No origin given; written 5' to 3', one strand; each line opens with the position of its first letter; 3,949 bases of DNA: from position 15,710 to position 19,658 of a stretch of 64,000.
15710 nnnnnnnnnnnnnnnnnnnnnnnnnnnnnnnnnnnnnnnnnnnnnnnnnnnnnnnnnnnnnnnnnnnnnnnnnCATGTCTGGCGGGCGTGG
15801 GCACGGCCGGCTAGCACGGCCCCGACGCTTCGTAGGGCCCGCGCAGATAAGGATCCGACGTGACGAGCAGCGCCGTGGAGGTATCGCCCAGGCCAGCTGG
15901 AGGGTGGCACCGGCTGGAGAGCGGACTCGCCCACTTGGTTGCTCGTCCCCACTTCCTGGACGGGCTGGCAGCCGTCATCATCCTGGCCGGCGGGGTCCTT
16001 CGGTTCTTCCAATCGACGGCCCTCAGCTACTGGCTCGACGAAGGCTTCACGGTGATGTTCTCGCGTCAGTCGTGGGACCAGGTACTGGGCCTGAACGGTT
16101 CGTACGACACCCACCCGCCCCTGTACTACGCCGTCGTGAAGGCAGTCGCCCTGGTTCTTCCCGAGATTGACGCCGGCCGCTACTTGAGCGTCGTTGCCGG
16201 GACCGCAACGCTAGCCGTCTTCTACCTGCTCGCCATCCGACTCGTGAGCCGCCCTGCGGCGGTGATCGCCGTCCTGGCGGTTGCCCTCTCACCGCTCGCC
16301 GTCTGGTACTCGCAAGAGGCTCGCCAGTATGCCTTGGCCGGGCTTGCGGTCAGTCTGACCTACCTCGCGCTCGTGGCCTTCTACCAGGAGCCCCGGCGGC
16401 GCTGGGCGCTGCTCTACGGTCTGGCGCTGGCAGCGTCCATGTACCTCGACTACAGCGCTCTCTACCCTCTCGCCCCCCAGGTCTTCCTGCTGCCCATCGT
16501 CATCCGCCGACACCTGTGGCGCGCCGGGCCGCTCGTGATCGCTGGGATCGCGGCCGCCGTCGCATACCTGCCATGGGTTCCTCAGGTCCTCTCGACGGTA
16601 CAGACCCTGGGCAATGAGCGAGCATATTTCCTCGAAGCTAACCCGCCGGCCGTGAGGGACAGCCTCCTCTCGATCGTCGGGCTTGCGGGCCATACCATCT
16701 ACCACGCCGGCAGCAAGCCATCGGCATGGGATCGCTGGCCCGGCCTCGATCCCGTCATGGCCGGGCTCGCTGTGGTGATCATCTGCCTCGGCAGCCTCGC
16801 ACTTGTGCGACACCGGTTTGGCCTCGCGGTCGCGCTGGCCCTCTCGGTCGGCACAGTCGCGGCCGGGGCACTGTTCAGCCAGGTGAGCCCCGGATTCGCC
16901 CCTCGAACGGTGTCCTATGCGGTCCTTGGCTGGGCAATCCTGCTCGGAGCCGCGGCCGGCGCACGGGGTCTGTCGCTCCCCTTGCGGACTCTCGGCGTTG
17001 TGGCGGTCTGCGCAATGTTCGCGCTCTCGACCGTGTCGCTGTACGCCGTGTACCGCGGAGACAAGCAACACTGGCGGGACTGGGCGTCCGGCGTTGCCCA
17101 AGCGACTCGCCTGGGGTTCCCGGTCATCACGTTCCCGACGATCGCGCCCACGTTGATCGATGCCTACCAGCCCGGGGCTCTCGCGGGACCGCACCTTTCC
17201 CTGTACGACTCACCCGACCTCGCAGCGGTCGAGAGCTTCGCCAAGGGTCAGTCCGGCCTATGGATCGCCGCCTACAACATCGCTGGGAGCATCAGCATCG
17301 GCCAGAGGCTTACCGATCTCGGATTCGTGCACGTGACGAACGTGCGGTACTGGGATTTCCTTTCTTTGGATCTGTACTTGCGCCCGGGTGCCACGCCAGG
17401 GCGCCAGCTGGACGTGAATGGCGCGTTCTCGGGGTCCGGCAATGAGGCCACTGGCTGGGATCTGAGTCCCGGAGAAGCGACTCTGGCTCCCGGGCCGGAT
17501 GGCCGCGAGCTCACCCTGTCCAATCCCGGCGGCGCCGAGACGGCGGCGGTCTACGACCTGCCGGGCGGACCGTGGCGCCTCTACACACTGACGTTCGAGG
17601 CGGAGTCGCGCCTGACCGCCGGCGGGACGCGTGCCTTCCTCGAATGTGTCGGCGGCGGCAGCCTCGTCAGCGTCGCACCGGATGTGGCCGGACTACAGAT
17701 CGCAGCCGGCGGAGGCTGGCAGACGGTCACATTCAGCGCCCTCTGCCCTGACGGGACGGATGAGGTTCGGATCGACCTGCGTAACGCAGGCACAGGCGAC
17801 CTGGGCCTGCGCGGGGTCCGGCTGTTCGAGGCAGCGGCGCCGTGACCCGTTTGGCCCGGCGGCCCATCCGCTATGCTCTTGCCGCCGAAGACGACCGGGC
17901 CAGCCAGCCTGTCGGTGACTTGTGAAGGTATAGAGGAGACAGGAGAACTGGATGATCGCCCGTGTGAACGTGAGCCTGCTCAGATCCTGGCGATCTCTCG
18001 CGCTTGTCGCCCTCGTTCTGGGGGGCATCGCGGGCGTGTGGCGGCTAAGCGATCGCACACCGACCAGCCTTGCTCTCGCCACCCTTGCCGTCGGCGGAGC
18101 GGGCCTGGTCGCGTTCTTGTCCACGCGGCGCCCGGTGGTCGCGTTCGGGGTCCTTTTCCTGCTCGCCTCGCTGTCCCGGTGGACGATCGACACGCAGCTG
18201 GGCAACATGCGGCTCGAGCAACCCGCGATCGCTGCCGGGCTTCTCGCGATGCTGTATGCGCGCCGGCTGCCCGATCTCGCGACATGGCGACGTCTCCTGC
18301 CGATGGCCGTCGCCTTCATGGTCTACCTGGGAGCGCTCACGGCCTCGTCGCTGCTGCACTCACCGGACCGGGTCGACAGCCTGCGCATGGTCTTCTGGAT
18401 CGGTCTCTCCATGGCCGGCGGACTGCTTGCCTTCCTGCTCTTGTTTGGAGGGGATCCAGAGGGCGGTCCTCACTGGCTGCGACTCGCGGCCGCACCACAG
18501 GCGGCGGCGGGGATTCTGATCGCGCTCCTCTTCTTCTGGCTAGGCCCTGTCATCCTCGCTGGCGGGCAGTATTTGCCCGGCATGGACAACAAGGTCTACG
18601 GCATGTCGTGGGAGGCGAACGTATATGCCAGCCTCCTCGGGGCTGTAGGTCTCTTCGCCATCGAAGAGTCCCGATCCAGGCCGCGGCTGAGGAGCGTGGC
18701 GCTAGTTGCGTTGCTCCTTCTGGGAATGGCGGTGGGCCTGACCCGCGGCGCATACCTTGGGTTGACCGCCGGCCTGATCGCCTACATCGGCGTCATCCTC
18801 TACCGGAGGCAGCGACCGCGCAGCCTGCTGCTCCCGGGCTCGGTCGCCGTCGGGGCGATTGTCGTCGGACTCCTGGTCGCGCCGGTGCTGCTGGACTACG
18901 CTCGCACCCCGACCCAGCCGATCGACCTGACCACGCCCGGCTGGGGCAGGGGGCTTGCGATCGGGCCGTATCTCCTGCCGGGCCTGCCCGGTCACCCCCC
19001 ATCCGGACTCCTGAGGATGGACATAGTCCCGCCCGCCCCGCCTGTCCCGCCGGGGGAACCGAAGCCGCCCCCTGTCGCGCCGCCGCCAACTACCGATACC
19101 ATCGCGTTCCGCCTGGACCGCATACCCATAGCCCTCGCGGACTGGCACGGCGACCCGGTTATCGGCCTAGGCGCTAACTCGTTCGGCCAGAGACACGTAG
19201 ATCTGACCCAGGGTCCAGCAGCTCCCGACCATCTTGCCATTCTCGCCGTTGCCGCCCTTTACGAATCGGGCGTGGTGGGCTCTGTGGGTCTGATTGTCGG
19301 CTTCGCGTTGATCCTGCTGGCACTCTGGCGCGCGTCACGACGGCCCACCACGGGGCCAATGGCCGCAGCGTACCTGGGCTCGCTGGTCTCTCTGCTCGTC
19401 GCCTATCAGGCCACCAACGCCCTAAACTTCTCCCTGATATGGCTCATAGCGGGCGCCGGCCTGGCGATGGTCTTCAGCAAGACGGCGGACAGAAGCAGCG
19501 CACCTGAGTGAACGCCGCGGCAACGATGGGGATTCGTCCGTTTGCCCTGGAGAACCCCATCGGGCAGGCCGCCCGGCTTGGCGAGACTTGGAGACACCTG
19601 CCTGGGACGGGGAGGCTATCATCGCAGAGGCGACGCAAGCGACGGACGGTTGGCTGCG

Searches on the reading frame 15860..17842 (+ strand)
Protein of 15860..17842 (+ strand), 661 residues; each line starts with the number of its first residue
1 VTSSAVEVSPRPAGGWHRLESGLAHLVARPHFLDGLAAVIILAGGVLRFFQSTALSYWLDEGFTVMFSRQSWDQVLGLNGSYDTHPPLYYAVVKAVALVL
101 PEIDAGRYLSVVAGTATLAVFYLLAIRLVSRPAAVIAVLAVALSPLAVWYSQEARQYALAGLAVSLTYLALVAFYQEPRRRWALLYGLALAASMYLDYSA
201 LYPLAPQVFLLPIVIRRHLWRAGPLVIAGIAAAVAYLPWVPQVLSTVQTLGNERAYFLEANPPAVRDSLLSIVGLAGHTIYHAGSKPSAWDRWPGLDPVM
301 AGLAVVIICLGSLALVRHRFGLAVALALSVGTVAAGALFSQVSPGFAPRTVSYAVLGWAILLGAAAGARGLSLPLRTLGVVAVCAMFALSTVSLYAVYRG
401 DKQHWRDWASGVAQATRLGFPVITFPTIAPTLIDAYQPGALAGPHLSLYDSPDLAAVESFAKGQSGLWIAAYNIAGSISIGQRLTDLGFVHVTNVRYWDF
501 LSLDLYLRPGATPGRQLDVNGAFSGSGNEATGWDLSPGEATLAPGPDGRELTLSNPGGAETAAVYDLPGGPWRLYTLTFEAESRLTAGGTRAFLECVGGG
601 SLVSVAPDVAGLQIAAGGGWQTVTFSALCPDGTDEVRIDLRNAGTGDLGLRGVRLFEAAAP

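Call 15: search_protein_families(library=pfam, proteins=[window:15860-17842:+], max_evalue=0.1)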
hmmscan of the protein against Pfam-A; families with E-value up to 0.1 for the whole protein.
window:15860-17842:+ (661 aa): 1 family
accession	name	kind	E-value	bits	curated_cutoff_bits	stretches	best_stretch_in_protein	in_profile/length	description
PF13231.12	PMT_2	-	1.8e-08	35.2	26.1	1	85-239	2-157/160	Dolichyl-phosphate-mannose-protein mannosyltransferase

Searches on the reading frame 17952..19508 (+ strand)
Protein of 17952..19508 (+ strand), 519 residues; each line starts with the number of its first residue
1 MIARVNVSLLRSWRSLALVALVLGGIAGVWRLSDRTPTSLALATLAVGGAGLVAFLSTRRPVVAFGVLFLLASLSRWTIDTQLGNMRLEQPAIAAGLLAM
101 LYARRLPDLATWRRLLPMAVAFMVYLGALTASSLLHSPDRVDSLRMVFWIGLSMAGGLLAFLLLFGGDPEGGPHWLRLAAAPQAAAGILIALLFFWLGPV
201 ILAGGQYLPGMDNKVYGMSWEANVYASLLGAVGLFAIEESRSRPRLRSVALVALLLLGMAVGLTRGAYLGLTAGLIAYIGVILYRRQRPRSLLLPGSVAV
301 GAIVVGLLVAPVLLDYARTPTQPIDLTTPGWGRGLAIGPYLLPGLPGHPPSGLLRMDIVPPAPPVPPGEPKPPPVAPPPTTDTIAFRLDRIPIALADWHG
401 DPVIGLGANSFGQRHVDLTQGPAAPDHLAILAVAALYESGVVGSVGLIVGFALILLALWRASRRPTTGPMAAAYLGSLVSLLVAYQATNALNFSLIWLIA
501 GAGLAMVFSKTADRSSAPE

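Call 4: search_protein_families(library=pfam, proteins=[window:17952-19508:+], max_evalue=0.01)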
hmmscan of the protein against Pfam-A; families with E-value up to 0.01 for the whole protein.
window:17952-19508:+ (519 aa): 0 families

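Call 15: search_protein_families(library=pfam, proteins=[window:17952-19508:+], max_evalue=0.1)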
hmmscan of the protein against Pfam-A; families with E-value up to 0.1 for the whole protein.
window:17952-19508:+ (519 aa): 0 families

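Call 48: find_homologous_proteins(query=window:17952-19508:+, max_evalue=0.001)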
Query window:17952-19508:+ (519 aa): 156 proteins with E <= 0.001 among 8000 candidates; the best 120 are listed.
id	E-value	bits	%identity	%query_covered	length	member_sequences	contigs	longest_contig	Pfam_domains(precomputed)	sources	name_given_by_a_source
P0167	0.0e+0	1103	100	100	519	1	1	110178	-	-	-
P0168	5.8e-253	858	80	100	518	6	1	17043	PF04932.21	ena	-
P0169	2.7e-209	714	82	81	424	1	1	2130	-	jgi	jgi:hypothetical protein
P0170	5.0e-205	700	67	100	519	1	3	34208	-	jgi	jgi:hypothetical protein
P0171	9.8e-203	693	66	100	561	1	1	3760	-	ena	-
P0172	6.6e-202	690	68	95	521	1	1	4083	-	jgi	jgi:hypothetical protein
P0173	1.5e-197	676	67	100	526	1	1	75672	PF04932.21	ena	-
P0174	2.2e-195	668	66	100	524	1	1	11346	PF04932.21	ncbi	-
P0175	7.1e-195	667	65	97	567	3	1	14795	PF04932.21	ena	-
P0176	1.9e-194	665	66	100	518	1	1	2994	PF04932.21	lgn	-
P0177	6.2e-193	660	61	100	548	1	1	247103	PF04932.21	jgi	jgi:hypothetical protein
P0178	7.9e-193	660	63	100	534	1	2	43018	PF04932.21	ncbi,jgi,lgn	jgi:hypothetical protein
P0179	1.5e-192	659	63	100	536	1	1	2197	-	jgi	jgi:hypothetical protein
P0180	4.3e-191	654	64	100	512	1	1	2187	PF04932.21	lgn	-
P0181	3.1e-190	651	65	99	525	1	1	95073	-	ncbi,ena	-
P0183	4.4e-190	651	65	94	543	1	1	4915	PF04932.21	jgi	jgi:hypothetical protein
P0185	1.9e-188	646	66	99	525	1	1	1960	PF04932.21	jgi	jgi:hypothetical protein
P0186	7.2e-188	644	63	100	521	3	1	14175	PF04932.21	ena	-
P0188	1.1e-179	617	61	100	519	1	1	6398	PF04932.21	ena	-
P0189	4.8e-173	595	58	100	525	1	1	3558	PF04932.21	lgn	-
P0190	6.7e-172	591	62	94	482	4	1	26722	PF04932.21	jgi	jgi:hypothetical protein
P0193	3.8e-149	516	61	84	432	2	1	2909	PF04932.21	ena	-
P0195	2.4e-145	503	54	97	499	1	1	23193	PF04932.21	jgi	jgi:hypothetical protein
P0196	1.3e-119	418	47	91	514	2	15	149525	PF04932.21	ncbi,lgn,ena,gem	ncbi:MAG: O-antigen ligase family protein [Candidatus Limnocylindrales bacterium]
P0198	1.0e-115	406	50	87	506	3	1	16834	PF04932.21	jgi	jgi:hypothetical protein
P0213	4.3e-108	380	47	93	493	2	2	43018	PF04932.21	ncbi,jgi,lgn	jgi:hypothetical protein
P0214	5.4e-108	380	45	98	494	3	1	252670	PF04932.21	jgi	jgi:hypothetical protein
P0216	3.0e-107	378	48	90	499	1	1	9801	PF04932.21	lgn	-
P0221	1.2e-104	369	58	60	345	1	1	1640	PF04932.21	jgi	jgi:hypothetical protein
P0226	3.4e-102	361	47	90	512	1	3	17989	PF04932.21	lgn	-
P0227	6.0e-100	353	46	91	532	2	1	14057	PF04932.21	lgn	-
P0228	1.3e-91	326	42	86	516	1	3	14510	PF04932.21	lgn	-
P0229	4.5e-90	321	41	97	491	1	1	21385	PF04932.21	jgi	jgi:hypothetical protein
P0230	5.5e-89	317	41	96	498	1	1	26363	PF04932.21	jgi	jgi:hypothetical protein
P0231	6.1e-89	317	46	91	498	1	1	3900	PF04932.21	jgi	jgi:hypothetical protein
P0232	7.9e-89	317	42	93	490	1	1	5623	PF04932.21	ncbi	-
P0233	1.0e-88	316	42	93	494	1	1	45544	PF04932.21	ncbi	ncbi:MAG: O-antigen ligase family protein [Chloroflexota bacterium]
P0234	8.4e-88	313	42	98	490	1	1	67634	PF04932.21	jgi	jgi:hypothetical protein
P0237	6.6e-87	310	41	95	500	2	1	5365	PF04932.21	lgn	-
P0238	7.3e-87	310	42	50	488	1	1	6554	PF04932.21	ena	-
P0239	1.4e-86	309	41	95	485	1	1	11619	PF04932.21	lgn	-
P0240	9.0e-86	307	45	97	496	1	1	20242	PF04932.21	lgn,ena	-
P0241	3.2e-85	305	41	89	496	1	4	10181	PF04932.21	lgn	-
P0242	7.2e-85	304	41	94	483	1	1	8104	PF04932.21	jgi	jgi:hypothetical protein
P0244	5.1e-84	301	42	86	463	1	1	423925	PF04932.21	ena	-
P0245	1.2e-83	300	42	95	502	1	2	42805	PF04932.21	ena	-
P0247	2.5e-83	299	42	93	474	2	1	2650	PF04932.21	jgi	jgi:hypothetical protein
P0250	7.9e-83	297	42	85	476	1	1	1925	PF04932.21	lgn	-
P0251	8.9e-83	297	42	95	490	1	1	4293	PF04932.21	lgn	-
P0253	1.7e-82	296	41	95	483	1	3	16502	PF04932.21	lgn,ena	-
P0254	2.5e-82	295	42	93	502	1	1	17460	PF04932.21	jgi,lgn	-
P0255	3.4e-82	295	42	92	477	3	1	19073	PF04932.21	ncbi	ncbi:MAG: hypothetical protein ACJ779_00050 [Chloroflexota bacterium]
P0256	7.3e-82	294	39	88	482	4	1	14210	PF04932.21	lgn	-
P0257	2.7e-81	292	43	89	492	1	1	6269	PF04932.21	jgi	jgi:hypothetical protein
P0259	4.7e-81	291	41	88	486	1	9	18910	PF04932.21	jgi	jgi:hypothetical protein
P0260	8.4e-81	290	42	94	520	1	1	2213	PF04932.21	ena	-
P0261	9.8e-81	290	41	93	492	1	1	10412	PF04932.21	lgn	-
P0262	1.0e-80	290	44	85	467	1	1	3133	PF04932.21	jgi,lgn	-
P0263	1.3e-80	290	42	86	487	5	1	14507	PF04932.21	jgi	jgi:hypothetical protein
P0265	1.6e-80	289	40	97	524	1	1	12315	PF04932.21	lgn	-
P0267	2.4e-80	289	40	95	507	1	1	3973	PF04932.21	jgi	jgi:hypothetical protein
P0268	3.7e-80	288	49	27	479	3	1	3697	PF04932.21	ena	-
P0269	6.9e-80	287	40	97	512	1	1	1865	PF04932.21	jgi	-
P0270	1.1e-79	287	41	89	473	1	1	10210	PF04932.21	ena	-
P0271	1.1e-79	287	41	95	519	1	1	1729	PF04932.21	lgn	-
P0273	1.8e-79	286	42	88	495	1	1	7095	PF04932.21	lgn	-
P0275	8.8e-79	284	44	86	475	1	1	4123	PF04932.21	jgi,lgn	-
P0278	3.2e-78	282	41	93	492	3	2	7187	PF04932.21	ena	-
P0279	3.3e-78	282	41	85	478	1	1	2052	PF04932.21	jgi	jgi:hypothetical protein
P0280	4.6e-78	281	41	87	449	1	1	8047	PF04932.21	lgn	-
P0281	5.7e-78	281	42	49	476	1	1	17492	PF04932.21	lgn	-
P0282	7.2e-78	281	43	85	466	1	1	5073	PF04932.21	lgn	-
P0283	9.1e-78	280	42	91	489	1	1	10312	PF04932.21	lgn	-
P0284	1.1e-77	280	41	93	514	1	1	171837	PF04932.21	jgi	jgi:hypothetical protein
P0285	1.1e-77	280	40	85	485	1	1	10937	PF04932.21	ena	-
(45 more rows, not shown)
